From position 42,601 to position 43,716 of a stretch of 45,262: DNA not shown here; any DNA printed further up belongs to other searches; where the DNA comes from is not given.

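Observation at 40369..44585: Orphan five-gene operon: an exported 32-cysteine repeat protein followed by four diverged nucleotidyltransferase-fold paralogues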

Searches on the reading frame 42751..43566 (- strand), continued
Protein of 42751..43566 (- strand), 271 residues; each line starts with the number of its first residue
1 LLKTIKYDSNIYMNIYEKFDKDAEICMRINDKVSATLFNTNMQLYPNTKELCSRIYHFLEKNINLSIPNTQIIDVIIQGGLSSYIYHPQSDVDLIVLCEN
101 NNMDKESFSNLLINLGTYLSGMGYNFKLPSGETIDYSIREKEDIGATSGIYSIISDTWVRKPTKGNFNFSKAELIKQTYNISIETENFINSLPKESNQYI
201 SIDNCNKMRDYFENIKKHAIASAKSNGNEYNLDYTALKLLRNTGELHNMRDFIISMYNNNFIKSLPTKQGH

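Call 48: get_annotated_region(hit=H10, flank=4000)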
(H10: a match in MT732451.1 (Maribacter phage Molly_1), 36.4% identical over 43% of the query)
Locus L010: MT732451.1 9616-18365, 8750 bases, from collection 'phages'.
description: Maribacter phage Molly_1, complete genome.
organism: Maribacter phage Molly_1 (NCBI taxid 2745685)
taxonomy: Viruses; Duplodnaviria; Heunggongvirae; Uroviricota; Caudoviricetes; Molycolviridae; Mollyvirus; Mollyvirus molly
host: Maribacter forsetii DSM18668; source: surface seawater; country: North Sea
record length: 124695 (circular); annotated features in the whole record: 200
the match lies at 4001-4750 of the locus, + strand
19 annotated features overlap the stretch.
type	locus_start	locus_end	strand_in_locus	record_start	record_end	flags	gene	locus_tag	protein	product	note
CDS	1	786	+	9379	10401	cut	-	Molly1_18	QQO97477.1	OmpA family protein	-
CDS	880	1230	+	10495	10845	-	-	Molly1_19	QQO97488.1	hypothetical protein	-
CDS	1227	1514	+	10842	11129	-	-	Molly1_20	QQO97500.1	hypothetical protein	-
CDS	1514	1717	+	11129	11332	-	-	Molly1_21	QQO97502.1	hypothetical protein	-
CDS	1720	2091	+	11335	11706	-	-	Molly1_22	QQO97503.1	hypothetical protein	-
CDS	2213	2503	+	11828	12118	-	-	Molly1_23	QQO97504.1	hypothetical protein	-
CDS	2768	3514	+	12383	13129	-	-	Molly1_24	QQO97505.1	NUDIX domain-containing protein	-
CDS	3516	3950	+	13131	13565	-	-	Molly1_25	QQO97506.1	hypothetical protein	-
CDS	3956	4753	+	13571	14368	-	-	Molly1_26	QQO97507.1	hypothetical protein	-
CDS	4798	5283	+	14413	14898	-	-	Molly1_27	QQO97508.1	hypothetical protein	-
CDS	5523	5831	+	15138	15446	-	-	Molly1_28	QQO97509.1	hypothetical protein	-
CDS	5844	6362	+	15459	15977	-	-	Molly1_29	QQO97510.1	hypothetical protein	-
CDS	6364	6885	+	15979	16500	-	-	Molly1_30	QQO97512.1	hypothetical protein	-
CDS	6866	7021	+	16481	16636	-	-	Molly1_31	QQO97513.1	hypothetical protein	-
CDS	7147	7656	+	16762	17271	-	-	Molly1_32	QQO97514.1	hypothetical protein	-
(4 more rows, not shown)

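Call 52: search_protein_families(library=pfam, proteins=[L004:4551-5801:+, L004:5813-6517:+, L004:6530-7285:+, L004:7307-8062:+, L004:8822-9565:+], max_evalue=0.1)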
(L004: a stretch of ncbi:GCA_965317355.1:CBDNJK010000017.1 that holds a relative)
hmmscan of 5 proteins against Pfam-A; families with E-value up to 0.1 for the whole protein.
L004:4551-5801:+ (416 aa): 0 families

L004:5813-6517:+ (234 aa): 0 families

L004:6530-7285:+ (251 aa): 0 families

L004:7307-8062:+ (251 aa): 0 families

L004:8822-9565:+ (247 aa): 3 families
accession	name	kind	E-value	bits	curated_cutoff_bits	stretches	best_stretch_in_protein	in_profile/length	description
PF01909.29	NTP_transf_2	-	0.0029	18.4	21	1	55-141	8-72/93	Nucleotidyltransferase domain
PF22600.2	MTPAP-like_central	-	0.0034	17.9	27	1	64-120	40-96/139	Poly(A) RNA polymerase, mitochondrial-like, central palm domain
PF17004.11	SRP_TPR_like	-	0.012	16.2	35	1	200-239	25-67/109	Putative TPR-like repeat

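Call 63: search_solved_structures(query=A2, max_evalue=1, show_alignments=2)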
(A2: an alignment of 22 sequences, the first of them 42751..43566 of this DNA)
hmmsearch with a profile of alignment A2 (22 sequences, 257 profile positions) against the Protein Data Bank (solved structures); distinct sequences matched with E-value up to 1: 21.
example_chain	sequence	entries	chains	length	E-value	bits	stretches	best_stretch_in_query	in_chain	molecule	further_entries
8xeh_E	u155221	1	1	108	0.0051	19.4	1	40-87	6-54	MNT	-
8xeo_A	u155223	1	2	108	0.013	18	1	40-87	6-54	MNT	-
2rff_A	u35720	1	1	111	0.073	15.6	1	41-91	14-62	Putative nucleotidyltransferase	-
5yep_A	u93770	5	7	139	0.18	14.3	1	51-105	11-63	Toxin-antitoxin system antidote Mnt family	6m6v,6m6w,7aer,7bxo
3vpn_A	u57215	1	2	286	0.21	14.1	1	119-164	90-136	Ribonucleoside-diphosphate reductase subunit M2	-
3olj_A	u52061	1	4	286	0.22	14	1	120-164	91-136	Ribonucleoside-diphosphate reductase subunit M2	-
3vpo_A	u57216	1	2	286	0.22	14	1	120-164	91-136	Ribonucleoside-diphosphate reductase subunit M2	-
9xbd_E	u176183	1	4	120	0.22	14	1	39-103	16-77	Nucleotidyltransferase domain-containing protein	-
3vpm_A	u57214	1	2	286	0.22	14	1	120-164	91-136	Ribonucleoside-diphosphate reductase subunit M2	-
4o2x_A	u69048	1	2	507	0.24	13.9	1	172-248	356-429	Maltose-binding periplasmic protein, ATP-dependent Clp protease adaptor protein ClpS conta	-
2uw2_A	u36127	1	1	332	0.27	13.7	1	120-164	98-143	RIBONUCLEOSIDE-DIPHOSPHATE REDUCTASE M2 SUBUNIT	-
4djn_A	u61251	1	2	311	0.32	13.5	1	134-170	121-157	Ribonucleoside-diphosphate reductase subunit M2 B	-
2vux_A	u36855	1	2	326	0.34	13.4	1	134-170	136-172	RIBONUCLEOSIDE-DIPHOSPHATE REDUCTASE SUBUNIT M2 B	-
3hf1_A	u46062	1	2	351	0.37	13.3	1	134-170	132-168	Ribonucleoside-diphosphate reductase subunit M2 B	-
1ylq_A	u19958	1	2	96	0.45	13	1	58-123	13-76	putative nucleotidyltransferase, hypothetical protein AF0614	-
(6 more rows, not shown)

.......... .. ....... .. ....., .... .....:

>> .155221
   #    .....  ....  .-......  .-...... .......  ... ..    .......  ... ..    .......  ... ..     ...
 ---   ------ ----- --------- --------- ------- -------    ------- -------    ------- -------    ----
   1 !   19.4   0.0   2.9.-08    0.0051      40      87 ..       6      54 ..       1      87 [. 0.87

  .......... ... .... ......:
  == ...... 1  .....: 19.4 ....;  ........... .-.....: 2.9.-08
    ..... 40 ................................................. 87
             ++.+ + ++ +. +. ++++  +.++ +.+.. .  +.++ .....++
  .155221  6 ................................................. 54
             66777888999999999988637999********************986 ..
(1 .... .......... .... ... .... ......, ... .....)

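Call 65: fold_search(model_id=the predicted structure, library=viral)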
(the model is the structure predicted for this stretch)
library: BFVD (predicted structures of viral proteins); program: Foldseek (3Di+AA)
matches with E <= 10: 165; with E <= 0.001: 11
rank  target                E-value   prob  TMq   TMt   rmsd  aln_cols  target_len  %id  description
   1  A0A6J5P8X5            6.1e-14  1.00  0.65  0.23   5.2       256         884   18  Uncharacterized protein [uncultured Caudovirales phage]
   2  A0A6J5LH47            5.3e-12  1.00  0.55  0.46   6.4       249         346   18  Polymerase, nucleotidyl transferase domain containing protein [uncultured Caudovirales phage]
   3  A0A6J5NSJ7            6.6e-12  1.00  0.60  0.48   6.2       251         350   18  Uncharacterized protein [uncultured Caudovirales phage]
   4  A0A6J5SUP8            8.9e-12  1.00  0.58  0.43   8.1       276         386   17  Uncharacterized protein [uncultured Caudovirales phage]
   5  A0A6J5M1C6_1          3.6e-11  1.00  0.47  0.18   9.9       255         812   17  Amidoligase enzyme [uncultured Caudovirales phage]
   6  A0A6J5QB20            1.2e-10  1.00  0.58  0.42   5.3       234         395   17  Uncharacterized protein [uncultured Caudovirales phage]
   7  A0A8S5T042            2.5e-10  1.00  0.56  0.34   7.3       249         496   18  Uncharacterized protein [Myoviridae sp. ctWb16]
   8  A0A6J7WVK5            2.6e-09  1.00  0.52  0.38   6.6       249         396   17  Uncharacterized protein [uncultured Caudovirales phage]
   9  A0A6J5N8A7            8.2e-09  1.00  0.46  0.30   9.3       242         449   19  LETM1-like [uncultured Caudovirales phage]
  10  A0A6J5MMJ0            5.0e-07  1.00  0.50  0.45  10.6       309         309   14  Uncharacterized protein [uncultured Caudovirales phage]
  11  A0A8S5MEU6            1.4e-05  1.00  0.46  0.41  11.6       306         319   14  Uncharacterized protein [Siphoviridae sp. ctYh54]
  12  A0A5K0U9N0            4.9e-03  0.57  0.23  0.13  16.1       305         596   14  Nucleotidyltransferase domain-containing protein [Yasminevirus sp. GU-2018]
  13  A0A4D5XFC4            1.5e-02  0.28  0.22  0.15  22.3       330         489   15  Ankyrin repeat protein [Pithovirus LCPAC102]
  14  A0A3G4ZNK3            8.0e-02  0.20  0.22  0.25  13.3       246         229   12  Polymerase nucleotidyl transferase domain-containing protein [Terrestrivirus sp.]
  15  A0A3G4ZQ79            1.1e-01  0.14  0.19  0.13  16.8       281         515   13  Nucleotidyltransferase [Terrestrivirus sp.]
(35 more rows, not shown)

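Call 71: find_related_loci(query=A8, collection=metagenome_contigs, flank=8000)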
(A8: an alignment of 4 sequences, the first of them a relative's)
Query A8 (252 aa) in metagenome_contigs; peptide patterns used: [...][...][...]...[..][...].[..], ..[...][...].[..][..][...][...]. (x = any residue, [..] = any of these).
186 stretches matched a pattern; 16 encode a relative of the query (tblastn E <= 1e-3); 15 distinct loci.
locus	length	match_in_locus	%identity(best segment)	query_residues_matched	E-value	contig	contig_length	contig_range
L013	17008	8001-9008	41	2-244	1e-61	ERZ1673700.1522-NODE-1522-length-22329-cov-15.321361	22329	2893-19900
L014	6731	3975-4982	41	2-244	7e-60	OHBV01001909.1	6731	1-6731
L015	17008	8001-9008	41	2-244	7e-60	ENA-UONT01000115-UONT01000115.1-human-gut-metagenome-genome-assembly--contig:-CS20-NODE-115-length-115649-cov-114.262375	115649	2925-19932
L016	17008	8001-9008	40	2-244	4e-59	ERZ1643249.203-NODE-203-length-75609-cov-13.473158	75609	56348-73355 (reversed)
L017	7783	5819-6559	33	3-249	2e-51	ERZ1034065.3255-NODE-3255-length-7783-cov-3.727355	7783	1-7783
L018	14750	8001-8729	40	2-244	1e-59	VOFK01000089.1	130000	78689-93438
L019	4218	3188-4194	33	3-249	5e-51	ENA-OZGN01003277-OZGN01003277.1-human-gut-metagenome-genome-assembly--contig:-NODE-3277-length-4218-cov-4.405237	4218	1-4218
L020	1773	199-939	33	3-249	4e-52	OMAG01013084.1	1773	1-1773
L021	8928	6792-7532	33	3-249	5e-51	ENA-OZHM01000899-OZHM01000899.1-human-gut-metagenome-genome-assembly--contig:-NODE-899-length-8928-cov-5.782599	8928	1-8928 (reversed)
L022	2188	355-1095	33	3-249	7e-51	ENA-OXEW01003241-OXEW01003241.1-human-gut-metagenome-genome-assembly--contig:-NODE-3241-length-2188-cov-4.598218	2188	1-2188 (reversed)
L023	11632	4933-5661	42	2-244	4e-62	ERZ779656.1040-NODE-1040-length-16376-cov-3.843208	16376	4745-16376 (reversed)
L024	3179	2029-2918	25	5-250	1e-12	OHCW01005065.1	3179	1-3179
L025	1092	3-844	23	5-250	6e-10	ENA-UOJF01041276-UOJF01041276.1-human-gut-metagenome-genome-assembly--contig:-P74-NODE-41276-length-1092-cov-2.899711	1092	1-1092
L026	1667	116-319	31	3-70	7e-7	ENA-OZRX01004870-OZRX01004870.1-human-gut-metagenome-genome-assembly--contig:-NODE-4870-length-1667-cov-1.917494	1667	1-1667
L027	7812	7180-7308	37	3-45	5e-5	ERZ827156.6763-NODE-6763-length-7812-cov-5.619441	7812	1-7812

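Call 83: search_protein_families(library=pfam, alignment_id=A10, max_evalue=0.0001)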
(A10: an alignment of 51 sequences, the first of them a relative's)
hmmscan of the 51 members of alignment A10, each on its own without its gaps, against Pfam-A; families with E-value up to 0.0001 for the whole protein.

A. member 1, P0042 (451 aa): 0 families

B. families by the number of members that match (of 51 scanned): 9 families
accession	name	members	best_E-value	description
PF01909.29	NTP_transf_2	12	2.8e-06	Nucleotidyltransferase domain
PF18760.7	ART-PolyVal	1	3.8e-09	ADP-Ribosyltransferase in polyvalent proteins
PF00583.31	Acetyltransf_1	1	4.7e-09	Acetyltransferase (GNAT) family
PF13508.13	Acetyltransf_7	1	7.3e-07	Acetyltransferase (GNAT) domain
PF08857.17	ParBc_2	1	5.2e-06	Putative ParB-like nuclease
PF22600.2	MTPAP-like_central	1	1.8e-05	Poly(A) RNA polymerase, mitochondrial-like, central palm domain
PF20573.4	DUF6782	1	3.4e-05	Putative metallopeptidase family (DUF6782)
PF13673.13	Acetyltransf_10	1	3.9e-05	Acetyltransferase (GNAT) domain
PF17013.11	Acetyltransf_15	1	3.9e-05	Putative acetyl-transferase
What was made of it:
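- It is fused to ART-PolyVal, ParBc_2, GNAT and a metallopeptidase (call 83).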

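Call 94: search_dna_similar(query=P0009, collection=plasmids, mode=protein, max_evalue=0.001, max_rows=15)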
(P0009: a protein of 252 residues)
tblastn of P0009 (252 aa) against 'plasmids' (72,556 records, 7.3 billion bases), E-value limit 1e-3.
No match.
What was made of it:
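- On ANT / Lnu antibiotic NTases: The gut-type NTase (P0009) has no plasmid match; the window proteins themselves were not searched against plasmids (call 94).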

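Call 101: search_protein_families(library=ncbifam, proteins=[P0035, P0053, P0065, P0102, P0144, P0048, P0073, P0009, P0012, L004:8001-8822:+], max_evalue=0.1)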
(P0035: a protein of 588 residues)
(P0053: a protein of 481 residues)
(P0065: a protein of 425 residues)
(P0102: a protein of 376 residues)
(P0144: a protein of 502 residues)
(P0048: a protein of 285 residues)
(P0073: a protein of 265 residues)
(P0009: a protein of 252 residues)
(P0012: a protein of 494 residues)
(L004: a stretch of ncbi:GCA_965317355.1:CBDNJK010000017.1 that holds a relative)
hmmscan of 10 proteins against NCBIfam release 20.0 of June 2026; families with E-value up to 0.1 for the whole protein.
P0035 (588 aa): 3 families
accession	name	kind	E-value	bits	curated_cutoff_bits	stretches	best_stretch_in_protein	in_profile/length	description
NF010667.0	PRK14064.1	equivalog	0.071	13.5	134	0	319-351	29-61/75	exodeoxyribonuclease VII small subunit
NF011174.0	PRK14576.1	subfamily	0.088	11.6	487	0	107-164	50-106/405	putative endopeptidase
NF038167.1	cyan_ocin_like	subfamily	0.097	12.9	32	0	7-23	10-26/72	CTB family bacteriocin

P0053 (481 aa): 2 families
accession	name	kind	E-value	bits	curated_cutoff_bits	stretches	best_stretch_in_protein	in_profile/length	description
NF045822.1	PgAcgDacpgdA2_Bac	equivalog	0.0084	15.5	400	1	131-161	235-265/274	peptidoglycan-N-acetylglucosamine deacetylase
NF038167.1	cyan_ocin_like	subfamily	0.021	15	32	1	7-21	10-24/72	CTB family bacteriocin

P0065 (425 aa): 2 families
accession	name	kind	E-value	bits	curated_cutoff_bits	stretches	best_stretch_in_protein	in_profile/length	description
NF004088.0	PRK05590.1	equivalog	0.00074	19.9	140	1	46-144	13-114/166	hypothetical protein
NF040664.1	HEC_x9_TCC_lant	equivalog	0.072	13.3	46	0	7-21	2-16/39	lacticin 481 family lantibiotic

P0102 (376 aa): 3 families
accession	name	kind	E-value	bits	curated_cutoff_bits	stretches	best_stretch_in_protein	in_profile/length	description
NF004088.0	PRK05590.1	equivalog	0.025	14.9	140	1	146-241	16-114/166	hypothetical protein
NF040664.1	HEC_x9_TCC_lant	equivalog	0.067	13.4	46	0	10-24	2-16/39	lacticin 481 family lantibiotic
TIGR01847.1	bacteriocin_sig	domain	0.08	13.7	15.7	0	10-22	3-15/15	bacteriocin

P0144 (502 aa): 2 families
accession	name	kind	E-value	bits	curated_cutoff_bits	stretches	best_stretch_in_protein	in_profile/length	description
NF028535.0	ANT_4p_II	subfamily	0.051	12.8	350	1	60-107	7-54/251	ANT(4')-II family aminoglycoside nucleotidyltransferase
NF047752.1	MntA_antitoxin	equivalog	0.058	13.3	60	0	68-117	3-46/106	type VII toxin-antitoxin system MntA family adenylyltransferase antitoxin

P0048 (285 aa): 0 families

P0073 (265 aa): 1 family
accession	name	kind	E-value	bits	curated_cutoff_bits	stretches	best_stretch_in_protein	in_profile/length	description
NF005560.0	PRK07233.1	equivalog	0.023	13.5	252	0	97-140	293-337/435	hypothetical protein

P0009 (252 aa): 1 family
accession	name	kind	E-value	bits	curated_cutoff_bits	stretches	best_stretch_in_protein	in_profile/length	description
NF047752.1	MntA_antitoxin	equivalog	0.031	14.2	60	1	64-92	10-38/106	type VII toxin-antitoxin system MntA family adenylyltransferase antitoxin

P0012 (494 aa): 1 family
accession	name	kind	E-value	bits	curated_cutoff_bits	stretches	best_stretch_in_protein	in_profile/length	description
NF047752.1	MntA_antitoxin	equivalog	1e-06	28.6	60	1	59-89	7-37/106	type VII toxin-antitoxin system MntA family adenylyltransferase antitoxin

L004:8001-8822:+ (273 aa): 2 families
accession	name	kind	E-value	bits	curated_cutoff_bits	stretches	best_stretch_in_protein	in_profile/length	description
NF047752.1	MntA_antitoxin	equivalog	0.065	13.1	60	0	82-109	10-36/106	type VII toxin-antitoxin system MntA family adenylyltransferase antitoxin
NF004629.0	PRK05973.1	equivalog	0.069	12.2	156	0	107-157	159-207/237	DNA helicase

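Call 103: find_related_loci(query=A1, collection=viral_contigs, flank=6000)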
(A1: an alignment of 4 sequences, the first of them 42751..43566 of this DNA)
Query A1 (271 aa) in viral_contigs; peptide patterns used: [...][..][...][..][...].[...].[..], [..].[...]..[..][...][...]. (x = any residue, [..] = any of these).
239 stretches matched a pattern, but none encodes a relative of the query by tblastn (E <= 1e-3).

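Call 104: find_related_loci(query=A8, collection=viral_contigs, flank=6000)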
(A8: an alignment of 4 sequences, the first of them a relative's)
Query A8 (252 aa) in viral_contigs; peptide patterns used: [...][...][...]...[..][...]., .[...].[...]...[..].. (x = any residue, [..] = any of these).
233 stretches matched a pattern; 125 encode a relative of the query (tblastn E <= 1e-3); the best 80 are kept; 80 distinct loci.
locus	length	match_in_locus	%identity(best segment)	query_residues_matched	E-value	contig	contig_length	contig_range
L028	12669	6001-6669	25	1-240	1e-9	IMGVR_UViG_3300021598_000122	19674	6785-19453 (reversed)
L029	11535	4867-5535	25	1-240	1e-9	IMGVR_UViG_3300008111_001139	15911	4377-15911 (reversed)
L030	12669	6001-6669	25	1-240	1e-9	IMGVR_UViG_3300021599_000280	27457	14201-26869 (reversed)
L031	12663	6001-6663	26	1-239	6e-9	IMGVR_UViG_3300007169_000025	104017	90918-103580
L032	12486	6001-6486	28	28-193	5e-9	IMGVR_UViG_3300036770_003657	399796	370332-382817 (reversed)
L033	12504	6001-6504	28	20-202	6e-9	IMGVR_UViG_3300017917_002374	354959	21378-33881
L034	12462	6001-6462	27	20-175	2e-8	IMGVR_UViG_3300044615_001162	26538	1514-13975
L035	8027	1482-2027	24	19-219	2e-8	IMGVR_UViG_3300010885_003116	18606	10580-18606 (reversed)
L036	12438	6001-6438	27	29-177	2e-8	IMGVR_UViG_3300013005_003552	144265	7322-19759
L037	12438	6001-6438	27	29-177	2e-8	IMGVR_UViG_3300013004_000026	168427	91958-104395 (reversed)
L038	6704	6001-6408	31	10-148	5e-8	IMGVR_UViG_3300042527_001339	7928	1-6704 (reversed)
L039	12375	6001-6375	32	19-148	5e-8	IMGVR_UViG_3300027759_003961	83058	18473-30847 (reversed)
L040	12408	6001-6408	31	10-148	1e-7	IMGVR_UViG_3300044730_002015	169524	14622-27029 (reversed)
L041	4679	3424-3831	31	10-148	1e-7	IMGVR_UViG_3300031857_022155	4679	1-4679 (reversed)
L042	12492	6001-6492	26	19-189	2e-7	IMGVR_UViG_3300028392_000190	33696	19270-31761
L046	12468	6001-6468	26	20-177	3e-7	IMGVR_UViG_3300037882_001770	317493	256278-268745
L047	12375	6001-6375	31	19-148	4e-7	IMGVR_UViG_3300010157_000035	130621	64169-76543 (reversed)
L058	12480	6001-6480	26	20-182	1e-6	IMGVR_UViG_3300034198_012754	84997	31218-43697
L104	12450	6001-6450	27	20-169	6e-5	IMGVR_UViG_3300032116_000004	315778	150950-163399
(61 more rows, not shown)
